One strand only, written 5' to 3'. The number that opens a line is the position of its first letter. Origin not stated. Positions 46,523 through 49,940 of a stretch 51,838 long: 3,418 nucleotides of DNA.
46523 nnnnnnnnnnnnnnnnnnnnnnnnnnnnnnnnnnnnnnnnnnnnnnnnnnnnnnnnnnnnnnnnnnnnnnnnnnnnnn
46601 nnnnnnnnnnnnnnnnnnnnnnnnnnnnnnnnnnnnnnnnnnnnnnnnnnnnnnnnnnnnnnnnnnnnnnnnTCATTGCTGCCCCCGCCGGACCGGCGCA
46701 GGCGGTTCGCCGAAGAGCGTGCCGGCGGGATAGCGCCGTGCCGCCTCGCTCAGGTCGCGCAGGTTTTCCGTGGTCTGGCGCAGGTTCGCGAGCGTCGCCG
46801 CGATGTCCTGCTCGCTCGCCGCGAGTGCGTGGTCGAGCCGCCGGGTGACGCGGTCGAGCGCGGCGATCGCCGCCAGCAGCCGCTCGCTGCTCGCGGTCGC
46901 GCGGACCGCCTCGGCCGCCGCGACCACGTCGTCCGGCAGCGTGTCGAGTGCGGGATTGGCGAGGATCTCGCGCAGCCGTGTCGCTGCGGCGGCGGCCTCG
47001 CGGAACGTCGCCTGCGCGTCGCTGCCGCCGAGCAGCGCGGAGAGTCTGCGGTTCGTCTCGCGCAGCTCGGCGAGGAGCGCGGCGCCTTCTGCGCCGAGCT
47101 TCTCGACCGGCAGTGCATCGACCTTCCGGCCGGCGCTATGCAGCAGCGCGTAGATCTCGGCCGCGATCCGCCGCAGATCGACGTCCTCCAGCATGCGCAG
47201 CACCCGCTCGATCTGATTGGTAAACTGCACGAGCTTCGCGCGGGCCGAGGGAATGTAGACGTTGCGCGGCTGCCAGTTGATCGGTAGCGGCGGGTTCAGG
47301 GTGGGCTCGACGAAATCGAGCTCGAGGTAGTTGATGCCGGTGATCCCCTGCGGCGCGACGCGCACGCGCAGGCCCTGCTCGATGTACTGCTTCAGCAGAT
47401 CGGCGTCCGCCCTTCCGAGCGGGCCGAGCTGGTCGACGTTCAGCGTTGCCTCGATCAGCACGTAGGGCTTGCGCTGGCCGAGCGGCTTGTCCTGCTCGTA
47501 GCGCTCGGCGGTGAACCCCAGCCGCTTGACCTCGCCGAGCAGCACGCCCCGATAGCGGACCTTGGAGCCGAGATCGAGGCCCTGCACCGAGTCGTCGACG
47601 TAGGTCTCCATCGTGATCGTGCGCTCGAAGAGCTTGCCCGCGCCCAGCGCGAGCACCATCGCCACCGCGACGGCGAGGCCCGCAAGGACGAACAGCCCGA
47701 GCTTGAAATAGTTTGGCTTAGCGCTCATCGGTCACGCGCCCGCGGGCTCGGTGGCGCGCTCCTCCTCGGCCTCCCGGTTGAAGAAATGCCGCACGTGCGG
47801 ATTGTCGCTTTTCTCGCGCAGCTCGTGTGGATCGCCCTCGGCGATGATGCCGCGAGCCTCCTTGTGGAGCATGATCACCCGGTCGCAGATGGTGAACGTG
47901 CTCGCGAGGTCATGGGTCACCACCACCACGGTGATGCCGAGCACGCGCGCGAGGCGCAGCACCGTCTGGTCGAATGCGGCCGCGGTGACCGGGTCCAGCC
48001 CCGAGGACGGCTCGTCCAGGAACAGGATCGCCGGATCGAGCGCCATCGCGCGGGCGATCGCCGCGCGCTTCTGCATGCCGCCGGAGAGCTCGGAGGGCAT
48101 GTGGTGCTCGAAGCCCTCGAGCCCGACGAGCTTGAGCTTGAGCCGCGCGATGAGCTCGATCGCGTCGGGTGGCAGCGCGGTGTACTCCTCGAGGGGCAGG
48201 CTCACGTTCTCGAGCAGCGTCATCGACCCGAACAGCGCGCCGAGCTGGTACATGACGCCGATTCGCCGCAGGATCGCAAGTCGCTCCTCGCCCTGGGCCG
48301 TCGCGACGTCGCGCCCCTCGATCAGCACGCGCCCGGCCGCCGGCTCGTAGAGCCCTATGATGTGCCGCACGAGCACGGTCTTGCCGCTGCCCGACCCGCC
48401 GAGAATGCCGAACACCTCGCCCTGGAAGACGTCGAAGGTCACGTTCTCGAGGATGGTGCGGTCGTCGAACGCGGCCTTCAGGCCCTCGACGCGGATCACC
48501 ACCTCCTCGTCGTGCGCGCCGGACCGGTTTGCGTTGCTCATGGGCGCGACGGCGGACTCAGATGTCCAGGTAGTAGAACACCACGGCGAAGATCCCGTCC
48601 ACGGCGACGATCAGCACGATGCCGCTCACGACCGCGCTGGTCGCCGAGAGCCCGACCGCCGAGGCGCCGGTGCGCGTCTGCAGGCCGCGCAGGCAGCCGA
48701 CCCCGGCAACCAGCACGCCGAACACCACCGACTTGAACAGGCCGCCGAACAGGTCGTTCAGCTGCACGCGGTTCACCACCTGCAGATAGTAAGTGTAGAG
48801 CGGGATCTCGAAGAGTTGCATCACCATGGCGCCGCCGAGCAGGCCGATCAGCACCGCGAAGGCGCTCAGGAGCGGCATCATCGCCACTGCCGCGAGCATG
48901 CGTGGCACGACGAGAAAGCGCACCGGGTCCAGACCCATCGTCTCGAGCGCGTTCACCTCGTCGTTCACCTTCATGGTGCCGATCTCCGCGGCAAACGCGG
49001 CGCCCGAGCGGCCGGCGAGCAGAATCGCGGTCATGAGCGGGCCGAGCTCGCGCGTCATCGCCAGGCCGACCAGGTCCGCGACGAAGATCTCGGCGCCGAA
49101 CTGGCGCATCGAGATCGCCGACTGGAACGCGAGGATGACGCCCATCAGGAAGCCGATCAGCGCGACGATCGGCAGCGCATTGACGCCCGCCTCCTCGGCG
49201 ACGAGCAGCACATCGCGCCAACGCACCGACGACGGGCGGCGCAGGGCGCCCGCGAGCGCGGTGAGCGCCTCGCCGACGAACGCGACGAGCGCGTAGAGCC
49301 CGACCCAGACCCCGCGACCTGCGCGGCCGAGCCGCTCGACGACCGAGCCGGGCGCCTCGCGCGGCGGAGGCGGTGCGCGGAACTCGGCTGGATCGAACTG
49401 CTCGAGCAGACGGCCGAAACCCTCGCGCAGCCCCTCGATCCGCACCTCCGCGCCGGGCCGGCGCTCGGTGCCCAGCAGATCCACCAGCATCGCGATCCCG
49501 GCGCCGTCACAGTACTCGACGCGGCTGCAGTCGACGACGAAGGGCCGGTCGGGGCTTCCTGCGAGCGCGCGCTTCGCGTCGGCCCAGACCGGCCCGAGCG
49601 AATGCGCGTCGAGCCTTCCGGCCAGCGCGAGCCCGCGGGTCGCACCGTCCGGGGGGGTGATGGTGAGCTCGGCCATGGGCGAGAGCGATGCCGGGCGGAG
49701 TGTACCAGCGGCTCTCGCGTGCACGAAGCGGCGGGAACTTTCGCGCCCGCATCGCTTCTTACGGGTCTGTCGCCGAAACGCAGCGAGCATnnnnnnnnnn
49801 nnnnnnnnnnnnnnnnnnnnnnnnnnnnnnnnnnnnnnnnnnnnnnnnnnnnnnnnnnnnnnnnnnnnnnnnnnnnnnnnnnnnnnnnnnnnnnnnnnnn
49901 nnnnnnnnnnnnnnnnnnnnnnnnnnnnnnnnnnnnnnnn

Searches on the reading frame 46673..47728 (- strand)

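Call 58: search_protein_families(library=ncbifam, proteins=[window:46673-47728:-], max_evalue=1e-10)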
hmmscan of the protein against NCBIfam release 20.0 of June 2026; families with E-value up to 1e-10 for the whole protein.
window:46673-47728:- (351 aa): 1 family
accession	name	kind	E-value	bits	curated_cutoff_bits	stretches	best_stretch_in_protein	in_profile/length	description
NF008070.2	PRK10807.1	equivalog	3.3e-15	55.8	525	1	32-257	274-510/542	intermembrane transport protein PqiB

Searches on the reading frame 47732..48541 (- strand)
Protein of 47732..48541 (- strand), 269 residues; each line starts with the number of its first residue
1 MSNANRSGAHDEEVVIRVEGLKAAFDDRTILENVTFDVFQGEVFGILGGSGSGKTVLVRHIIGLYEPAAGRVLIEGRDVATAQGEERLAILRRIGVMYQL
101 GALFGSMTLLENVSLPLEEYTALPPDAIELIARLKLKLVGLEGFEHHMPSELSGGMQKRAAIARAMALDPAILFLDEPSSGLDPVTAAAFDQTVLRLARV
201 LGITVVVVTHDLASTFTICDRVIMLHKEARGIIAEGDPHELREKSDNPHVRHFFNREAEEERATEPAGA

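Call 58: search_protein_families(library=ncbifam, proteins=[window:47732-48541:-], max_evalue=1e-10)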
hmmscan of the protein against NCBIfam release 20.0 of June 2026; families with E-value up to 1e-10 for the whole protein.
window:47732-48541:- (269 aa): 169 families (the best 25 are shown)
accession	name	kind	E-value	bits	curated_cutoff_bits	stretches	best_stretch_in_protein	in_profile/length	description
NF008809.0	PRK11831.1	equivalog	2.4e-55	187.7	441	1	12-256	5-246/270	phospholipid ABC transporter ATP-binding protein MlaF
TIGR01186.1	proV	subfamily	1.8e-50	172.1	326.6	1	31-257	9-233/363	betaine/proline/choline family ABC transporter ATP-binding protein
TIGR03265.1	PhnT2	equivalog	2.1e-48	165.3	457.7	1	15-254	4-235/353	putative 2-aminoethylphosphonate ABC transporter ATP-binding protein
NF006987.0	PRK09452.1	equivalog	5.9e-48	163.4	482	1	9-254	11-248/378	spermidine/putrescine ABC transporter ATP-binding protein PotA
TIGR03258.1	PhnT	equivalog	1.6e-44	152.4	499.15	1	16-255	9-241/359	2-aminoethylphosphonate ABC transport system ATP-binding subunit PhnT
TIGR00968.1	3a0106s01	subfamily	9.9e-44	149.6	342.75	1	16-255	1-232/237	sulfate ABC transporter ATP-binding protein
NF040933.2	ABC_arch_GlcV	equivalog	7e-43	146.9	450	1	15-252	2-240/357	glucose ABC transporter ATP-binding protein GlcV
NF043075.1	MMSYN1_0197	equivalog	7.4e-43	146.8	550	1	15-254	2-233/341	spermidine/putrescine ABC transporter ATP-binding protein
NF007027.0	PRK09493.1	equivalog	2.1e-42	145.1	379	1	19-255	5-237/240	glutamine ABC transporter ATP-binding protein GlnQ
TIGR01187.1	potA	subfamily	3.4e-42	144.7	355.6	1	46-254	1-201/325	polyamine ABC transporter ATP-binding protein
TIGR02314.1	ABC_MetN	equivalog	4.4e-42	144.3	499.7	1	29-227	19-216/343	methionine ABC transporter ATP-binding protein MetN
NF033858.1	ABC2_perm_RbbA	equivalog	2.5e-41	141.5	1050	1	7-260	258-503/909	ribosome-associated ATPase/putative transporter RbbA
NF040840.2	tungstate_WtpC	equivalog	3.5e-41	141.6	440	1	16-255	2-232/347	tungstate ABC transporter ATP-binding protein WtpC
TIGR04521.1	ECF_ATPase_2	equivalog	4.5e-41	140.8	330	1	28-245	18-236/279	energy-coupling factor transporter ATPase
TIGR01188.1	drrA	subfamily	5.4e-41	140.8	312.45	1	25-251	3-221/302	daunorubicin resistance ABC transporter, ATP-binding protein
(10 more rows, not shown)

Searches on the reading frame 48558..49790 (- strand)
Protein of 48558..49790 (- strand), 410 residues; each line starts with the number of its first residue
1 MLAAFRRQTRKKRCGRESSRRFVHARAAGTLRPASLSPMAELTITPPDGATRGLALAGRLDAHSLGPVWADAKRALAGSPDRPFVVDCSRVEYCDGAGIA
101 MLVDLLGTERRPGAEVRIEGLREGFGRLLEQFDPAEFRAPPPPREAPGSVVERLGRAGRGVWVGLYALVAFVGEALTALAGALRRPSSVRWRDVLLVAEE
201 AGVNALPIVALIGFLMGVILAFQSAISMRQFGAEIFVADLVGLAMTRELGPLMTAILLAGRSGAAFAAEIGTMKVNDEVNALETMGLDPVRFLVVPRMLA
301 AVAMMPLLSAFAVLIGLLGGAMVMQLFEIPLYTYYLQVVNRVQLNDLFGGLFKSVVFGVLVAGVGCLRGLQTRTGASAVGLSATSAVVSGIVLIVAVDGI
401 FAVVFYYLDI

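Call 58: search_protein_families(library=ncbifam, proteins=[window:48558-49790:-], max_evalue=1e-10)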
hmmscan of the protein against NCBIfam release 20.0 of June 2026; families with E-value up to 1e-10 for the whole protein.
window:48558-49790:- (410 aa): 2 families
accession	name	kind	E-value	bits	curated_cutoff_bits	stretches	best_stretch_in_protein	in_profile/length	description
TIGR00056.1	TIGR00056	subfamily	4e-66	223.3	212.2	1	199-406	49-257/260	MlaE family lipid ABC transporter permease subunit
NF033619.1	perm_MlaE_1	exception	8.6e-43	146.8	315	1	169-405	11-251/253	lipid asymmetry maintenance ABC transporter permease subunit MlaE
